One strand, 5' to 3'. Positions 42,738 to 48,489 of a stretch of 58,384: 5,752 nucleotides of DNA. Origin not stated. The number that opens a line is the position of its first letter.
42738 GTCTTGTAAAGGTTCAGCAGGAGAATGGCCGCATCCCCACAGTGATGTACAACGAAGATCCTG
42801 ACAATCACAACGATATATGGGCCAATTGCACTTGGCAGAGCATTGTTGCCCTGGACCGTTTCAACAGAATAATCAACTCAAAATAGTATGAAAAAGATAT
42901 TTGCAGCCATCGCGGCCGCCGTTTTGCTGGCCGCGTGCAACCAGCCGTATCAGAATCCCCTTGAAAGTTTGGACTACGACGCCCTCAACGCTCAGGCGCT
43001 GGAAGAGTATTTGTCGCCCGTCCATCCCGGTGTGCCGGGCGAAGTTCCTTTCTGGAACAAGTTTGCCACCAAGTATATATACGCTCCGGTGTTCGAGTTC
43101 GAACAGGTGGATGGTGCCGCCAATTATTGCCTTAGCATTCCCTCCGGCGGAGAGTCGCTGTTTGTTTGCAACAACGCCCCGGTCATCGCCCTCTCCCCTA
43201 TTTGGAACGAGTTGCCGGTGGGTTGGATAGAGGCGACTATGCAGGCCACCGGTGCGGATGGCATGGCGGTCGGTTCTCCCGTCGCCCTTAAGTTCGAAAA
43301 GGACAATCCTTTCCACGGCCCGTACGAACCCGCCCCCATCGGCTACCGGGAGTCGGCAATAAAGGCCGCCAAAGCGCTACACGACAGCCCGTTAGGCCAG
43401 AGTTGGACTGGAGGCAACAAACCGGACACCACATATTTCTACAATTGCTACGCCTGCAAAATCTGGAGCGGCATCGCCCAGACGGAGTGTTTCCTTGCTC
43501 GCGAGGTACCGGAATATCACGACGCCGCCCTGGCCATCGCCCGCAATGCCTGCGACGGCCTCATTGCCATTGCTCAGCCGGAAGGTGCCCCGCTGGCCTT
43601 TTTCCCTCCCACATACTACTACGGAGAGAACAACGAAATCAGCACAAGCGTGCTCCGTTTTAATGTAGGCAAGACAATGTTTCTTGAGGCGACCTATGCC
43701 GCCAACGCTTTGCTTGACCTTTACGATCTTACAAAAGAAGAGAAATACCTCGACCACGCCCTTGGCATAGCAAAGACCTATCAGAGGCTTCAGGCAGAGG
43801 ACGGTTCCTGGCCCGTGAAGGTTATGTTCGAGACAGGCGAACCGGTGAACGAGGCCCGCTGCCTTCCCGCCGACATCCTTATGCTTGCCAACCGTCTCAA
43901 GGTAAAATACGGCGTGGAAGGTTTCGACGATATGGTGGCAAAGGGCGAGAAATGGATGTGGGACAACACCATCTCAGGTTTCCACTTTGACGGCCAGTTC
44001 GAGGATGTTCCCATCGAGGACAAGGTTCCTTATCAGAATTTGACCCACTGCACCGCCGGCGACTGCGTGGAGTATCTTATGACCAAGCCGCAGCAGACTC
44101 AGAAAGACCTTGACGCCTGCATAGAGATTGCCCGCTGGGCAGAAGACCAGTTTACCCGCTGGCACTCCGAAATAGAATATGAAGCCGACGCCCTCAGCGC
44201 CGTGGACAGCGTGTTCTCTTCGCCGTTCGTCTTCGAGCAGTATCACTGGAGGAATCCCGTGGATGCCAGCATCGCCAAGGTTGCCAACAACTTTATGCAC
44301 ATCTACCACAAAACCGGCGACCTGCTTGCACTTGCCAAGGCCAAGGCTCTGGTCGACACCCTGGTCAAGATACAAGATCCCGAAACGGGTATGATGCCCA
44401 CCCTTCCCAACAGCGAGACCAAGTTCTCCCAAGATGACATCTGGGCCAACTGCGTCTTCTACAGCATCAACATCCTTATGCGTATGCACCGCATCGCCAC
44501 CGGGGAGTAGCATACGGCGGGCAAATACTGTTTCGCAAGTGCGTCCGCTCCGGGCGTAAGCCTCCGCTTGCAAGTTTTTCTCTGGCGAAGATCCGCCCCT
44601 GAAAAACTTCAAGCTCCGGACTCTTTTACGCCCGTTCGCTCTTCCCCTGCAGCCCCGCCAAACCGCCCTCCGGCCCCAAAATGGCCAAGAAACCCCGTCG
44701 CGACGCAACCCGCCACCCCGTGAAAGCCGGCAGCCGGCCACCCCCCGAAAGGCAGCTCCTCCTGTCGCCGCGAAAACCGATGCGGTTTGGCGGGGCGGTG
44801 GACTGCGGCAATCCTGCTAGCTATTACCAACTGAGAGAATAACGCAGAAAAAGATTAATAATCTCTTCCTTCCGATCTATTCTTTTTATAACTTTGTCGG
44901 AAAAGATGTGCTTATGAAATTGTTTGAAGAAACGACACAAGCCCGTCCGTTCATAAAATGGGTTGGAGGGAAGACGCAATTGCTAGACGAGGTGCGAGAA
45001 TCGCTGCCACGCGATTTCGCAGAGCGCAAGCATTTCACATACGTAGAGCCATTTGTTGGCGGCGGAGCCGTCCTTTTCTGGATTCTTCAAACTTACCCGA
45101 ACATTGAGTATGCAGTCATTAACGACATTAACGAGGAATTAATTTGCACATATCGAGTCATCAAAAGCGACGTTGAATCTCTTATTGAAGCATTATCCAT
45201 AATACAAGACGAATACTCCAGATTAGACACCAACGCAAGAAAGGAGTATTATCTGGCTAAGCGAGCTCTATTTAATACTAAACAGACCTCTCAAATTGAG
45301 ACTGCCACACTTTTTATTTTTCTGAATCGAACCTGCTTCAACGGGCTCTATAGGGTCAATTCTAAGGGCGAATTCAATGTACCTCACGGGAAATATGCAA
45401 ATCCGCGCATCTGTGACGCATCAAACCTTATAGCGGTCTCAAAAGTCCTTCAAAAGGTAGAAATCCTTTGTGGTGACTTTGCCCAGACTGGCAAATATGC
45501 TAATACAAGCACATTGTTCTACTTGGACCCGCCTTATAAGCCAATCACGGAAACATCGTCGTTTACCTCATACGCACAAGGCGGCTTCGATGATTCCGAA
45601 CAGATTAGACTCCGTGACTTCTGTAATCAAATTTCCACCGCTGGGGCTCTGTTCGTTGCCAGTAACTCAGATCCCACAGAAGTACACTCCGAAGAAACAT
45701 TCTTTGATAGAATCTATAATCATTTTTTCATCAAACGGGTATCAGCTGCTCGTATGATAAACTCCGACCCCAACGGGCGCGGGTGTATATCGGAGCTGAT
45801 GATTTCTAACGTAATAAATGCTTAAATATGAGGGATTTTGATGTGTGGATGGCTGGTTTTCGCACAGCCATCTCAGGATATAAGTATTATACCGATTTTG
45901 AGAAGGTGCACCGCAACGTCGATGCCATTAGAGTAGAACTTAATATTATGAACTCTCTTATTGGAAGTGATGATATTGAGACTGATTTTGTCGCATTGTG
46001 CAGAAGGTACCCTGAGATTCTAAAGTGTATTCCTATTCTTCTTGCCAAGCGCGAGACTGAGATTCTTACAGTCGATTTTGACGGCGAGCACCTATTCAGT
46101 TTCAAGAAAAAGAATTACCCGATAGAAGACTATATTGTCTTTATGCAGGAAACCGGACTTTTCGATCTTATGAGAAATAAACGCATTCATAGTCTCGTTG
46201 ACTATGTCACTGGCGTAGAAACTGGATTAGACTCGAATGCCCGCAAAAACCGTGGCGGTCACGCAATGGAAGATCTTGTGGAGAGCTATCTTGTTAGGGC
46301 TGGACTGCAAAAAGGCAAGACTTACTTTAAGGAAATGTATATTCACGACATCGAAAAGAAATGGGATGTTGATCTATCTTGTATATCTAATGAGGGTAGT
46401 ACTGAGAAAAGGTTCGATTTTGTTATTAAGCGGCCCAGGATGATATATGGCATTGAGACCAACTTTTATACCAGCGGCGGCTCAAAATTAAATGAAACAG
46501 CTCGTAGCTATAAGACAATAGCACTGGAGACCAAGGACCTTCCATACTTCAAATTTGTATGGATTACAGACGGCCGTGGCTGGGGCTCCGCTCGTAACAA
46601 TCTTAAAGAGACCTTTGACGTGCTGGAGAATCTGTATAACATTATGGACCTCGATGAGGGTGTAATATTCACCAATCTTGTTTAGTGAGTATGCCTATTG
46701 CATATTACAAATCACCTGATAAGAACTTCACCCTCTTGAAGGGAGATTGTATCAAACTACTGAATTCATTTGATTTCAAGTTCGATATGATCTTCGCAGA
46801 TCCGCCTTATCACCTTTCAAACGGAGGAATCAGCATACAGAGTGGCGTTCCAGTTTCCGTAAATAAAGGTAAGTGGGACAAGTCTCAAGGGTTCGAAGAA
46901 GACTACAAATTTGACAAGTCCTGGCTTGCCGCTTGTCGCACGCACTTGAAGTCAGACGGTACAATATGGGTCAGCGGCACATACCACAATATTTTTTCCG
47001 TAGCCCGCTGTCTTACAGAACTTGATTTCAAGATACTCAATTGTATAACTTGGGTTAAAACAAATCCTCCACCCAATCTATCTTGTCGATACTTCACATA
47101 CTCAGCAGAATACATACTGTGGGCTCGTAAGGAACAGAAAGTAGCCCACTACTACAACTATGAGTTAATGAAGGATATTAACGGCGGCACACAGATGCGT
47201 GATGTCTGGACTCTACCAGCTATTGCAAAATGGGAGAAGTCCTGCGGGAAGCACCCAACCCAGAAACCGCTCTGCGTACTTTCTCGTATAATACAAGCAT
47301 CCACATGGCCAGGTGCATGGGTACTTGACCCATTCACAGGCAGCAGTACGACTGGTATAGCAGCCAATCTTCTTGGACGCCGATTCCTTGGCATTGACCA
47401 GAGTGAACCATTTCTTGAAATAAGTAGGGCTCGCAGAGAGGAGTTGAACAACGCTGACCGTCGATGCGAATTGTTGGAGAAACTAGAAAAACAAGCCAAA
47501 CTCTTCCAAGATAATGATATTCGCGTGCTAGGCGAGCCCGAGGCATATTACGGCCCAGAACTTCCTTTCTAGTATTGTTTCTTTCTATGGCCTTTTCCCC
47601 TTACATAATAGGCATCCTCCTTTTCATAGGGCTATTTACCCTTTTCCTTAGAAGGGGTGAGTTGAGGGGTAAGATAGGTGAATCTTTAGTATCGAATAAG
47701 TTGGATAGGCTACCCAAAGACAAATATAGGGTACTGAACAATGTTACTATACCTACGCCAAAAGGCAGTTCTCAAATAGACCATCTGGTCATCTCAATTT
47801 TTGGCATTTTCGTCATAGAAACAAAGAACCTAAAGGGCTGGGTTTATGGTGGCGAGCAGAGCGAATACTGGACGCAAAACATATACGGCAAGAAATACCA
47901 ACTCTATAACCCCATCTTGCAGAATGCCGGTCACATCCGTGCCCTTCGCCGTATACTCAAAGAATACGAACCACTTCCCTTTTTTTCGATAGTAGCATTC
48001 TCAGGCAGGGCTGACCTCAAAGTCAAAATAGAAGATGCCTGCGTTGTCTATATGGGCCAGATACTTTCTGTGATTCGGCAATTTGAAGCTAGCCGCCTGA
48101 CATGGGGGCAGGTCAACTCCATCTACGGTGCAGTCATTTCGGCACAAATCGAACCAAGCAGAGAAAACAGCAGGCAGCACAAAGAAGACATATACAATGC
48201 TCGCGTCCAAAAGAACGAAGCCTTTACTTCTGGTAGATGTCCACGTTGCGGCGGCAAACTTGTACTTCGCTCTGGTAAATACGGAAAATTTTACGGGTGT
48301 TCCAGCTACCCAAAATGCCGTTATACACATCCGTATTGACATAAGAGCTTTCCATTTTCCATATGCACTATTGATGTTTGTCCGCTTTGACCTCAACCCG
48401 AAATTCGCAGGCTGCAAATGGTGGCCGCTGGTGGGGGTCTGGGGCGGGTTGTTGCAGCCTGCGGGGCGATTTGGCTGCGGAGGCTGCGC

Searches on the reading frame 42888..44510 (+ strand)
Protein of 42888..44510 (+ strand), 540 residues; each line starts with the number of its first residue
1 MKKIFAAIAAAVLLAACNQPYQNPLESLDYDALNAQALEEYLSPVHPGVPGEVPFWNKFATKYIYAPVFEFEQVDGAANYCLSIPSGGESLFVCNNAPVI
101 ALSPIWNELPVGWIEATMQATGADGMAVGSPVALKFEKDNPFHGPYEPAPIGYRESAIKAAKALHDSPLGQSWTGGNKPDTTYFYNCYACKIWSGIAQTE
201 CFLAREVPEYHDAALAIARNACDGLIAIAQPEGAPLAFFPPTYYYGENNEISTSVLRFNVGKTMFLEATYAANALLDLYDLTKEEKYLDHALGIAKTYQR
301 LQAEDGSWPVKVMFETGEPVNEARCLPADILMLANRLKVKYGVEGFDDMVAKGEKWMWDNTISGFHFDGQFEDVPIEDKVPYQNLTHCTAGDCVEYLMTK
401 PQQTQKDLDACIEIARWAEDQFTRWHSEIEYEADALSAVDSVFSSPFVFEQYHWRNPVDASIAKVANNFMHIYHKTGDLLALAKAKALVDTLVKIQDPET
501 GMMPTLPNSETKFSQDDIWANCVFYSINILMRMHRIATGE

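Call 5: search_protein_families(library=pfam, proteins=[window:42888-44510:+], max_evalue=0.1)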
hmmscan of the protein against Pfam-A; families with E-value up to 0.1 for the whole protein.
window:42888-44510:+ (540 aa): 3 families
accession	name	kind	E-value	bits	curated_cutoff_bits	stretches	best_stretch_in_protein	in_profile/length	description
PF07944.18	Beta-AFase-like_GH127_cat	-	5.3e-06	26.1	24.9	1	465-531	63-131/376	Beta-L-arabinofuranosidase, GH127 catalytic domain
PF08139.17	LPAM_1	-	0.0019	19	20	1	1-18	1-18/18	Prokaryotic membrane lipoprotein lipid attachment site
PF06917.19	Pectate_lyase_2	-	0.052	12.6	26.6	0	266-307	403-444/491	Periplasmic pectate lyase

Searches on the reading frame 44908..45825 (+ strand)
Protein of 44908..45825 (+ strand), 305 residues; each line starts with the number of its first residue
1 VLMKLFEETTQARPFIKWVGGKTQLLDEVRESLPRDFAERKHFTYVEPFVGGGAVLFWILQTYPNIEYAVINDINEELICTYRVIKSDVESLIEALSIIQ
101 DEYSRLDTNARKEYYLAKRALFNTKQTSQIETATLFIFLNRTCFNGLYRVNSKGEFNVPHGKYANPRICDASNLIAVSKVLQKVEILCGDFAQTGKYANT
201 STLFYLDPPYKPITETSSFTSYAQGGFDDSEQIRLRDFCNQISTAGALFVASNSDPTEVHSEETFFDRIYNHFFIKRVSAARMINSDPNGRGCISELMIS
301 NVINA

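Call 5: search_protein_families(library=pfam, proteins=[window:44908-45825:+], max_evalue=0.1)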
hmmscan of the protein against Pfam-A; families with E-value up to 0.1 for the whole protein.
window:44908-45825:+ (305 aa): 1 family
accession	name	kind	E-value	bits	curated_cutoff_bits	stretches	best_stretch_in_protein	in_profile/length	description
PF02086.21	MethyltransfD12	-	5.5e-66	223.3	22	1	18-283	1-252/253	D12 class N6 adenine-specific DNA methyltransferase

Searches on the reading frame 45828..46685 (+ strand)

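Call 5: search_protein_families(library=pfam, proteins=[window:45828-46685:+], max_evalue=0.1)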
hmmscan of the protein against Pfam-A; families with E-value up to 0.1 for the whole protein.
window:45828-46685:+ (285 aa): 2 families
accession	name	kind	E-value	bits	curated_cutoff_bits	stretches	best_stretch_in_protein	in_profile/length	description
PF04556.18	DpnII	-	7.2e-105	350.7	23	1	3-280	1-276/278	DpnII restriction endonuclease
PF24447.1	RE_BanI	-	0.062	12.7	28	1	185-254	235-304/338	Type II restriction enzyme BanI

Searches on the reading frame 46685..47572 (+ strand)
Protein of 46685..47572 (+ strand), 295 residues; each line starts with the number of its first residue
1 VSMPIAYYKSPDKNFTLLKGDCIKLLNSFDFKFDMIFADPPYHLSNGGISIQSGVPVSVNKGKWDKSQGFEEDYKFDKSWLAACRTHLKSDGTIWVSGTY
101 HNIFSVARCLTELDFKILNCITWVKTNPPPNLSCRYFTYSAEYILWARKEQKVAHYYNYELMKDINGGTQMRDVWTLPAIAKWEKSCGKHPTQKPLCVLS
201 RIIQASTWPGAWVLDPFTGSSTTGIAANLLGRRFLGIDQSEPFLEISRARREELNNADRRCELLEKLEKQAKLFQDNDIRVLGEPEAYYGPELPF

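Call 5: search_protein_families(library=pfam, proteins=[window:46685-47572:+], max_evalue=0.1)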
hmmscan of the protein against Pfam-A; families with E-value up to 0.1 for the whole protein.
window:46685-47572:+ (295 aa): 6 families
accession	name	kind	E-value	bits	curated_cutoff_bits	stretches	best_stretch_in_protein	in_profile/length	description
PF01555.25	N6_N4_Mtase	-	2.4e-53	181.8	26.7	1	34-247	2-219/221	DNA methylase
PF03602.21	Cons_hypoth95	-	0.0014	18.8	24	0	30-46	111-127/182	Conserved hypothetical protein 95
PF13847.12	Methyltransf_31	-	0.0057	16.8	27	0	212-256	6-53/145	Methyltransferase domain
PF06325.19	PrmA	-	0.0083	16.1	22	1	188-268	143-220/296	Ribosomal protein L11 methyltransferase (PrmA)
PF08242.18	Methyltransf_12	-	0.027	15.7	30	0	218-260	7-50/98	Methyltransferase domain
PF13649.12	Methyltransf_25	-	0.091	13.9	27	0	218-270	8-61/97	Methyltransferase domain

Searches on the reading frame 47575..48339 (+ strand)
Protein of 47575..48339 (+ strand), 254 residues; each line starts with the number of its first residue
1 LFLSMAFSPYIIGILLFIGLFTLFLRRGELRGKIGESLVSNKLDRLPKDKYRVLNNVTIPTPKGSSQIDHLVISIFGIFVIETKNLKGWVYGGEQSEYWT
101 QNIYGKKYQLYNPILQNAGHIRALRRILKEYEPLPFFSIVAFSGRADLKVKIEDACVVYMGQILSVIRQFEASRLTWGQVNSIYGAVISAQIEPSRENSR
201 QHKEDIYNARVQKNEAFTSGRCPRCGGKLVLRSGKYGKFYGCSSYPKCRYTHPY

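Call 5: search_protein_families(library=pfam, proteins=[window:47575-48339:+], max_evalue=0.1)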
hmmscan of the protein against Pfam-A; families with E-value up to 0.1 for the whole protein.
window:47575-48339:+ (254 aa): 3 families
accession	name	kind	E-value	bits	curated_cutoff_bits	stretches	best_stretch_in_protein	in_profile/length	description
PF08378.17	NERD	-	3.2e-32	111.8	22.1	1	31-143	1-111/111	Nuclease-related domain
PF01396.24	Zn_ribbon_Top1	-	2.8e-15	56.3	32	1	220-253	2-35/39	Topoisomerase DNA binding C4 zinc finger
PF07282.18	Cas12f1-like_TNB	-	0.01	16.4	26.3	1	211-252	19-50/60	Cas12f1-like, TNB domain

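Call 77: search_protein_families(library=padloc, proteins=[window:47575-48339:+], max_evalue=0.00001)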
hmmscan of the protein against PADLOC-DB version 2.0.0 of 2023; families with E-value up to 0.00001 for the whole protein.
window:47575-48339:+ (254 aa): 1 family
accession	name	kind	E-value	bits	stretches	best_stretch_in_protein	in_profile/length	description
PDLC02512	PglW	-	1.1e-06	24.9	1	48-152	31-140/1403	PglW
